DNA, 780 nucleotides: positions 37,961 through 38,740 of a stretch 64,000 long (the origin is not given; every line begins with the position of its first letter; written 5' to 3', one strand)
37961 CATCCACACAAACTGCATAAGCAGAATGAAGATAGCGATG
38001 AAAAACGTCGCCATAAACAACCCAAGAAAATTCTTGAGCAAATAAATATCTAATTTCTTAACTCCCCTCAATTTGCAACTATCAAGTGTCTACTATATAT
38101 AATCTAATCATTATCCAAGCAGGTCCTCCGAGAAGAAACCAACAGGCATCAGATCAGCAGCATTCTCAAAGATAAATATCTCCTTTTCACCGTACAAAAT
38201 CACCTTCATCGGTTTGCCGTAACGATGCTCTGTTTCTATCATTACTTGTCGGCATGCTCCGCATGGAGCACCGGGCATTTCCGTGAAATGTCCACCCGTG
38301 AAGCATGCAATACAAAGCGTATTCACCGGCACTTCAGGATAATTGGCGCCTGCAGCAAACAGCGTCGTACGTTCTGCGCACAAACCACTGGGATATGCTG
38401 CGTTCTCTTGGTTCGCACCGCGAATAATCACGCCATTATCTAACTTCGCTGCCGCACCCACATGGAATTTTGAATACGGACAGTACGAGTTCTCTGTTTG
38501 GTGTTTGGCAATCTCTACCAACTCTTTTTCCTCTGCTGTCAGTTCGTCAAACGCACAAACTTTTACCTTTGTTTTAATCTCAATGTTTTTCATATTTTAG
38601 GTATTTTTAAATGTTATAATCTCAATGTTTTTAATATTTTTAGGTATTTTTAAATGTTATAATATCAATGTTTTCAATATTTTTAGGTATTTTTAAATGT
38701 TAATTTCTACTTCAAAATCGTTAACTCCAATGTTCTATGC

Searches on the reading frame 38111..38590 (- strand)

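Call 13: search_protein_families(library=pfam, proteins=[window:38111-38590:-], max_evalue=0.01)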
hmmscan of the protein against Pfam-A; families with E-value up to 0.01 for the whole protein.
window:38111-38590:- (159 aa): 2 families
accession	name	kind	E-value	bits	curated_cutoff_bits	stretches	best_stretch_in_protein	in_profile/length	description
PF00383.29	dCMP_cyt_deam_1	-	6e-14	52.2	25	1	21-121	4-94/102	Cytidine and deoxycytidylate deaminase zinc-binding region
PF08211.18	dCMP_cyt_deam_2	-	8.3e-08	32.9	25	1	16-77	40-97/130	Cytidine and deoxycytidylate deaminase zinc-binding region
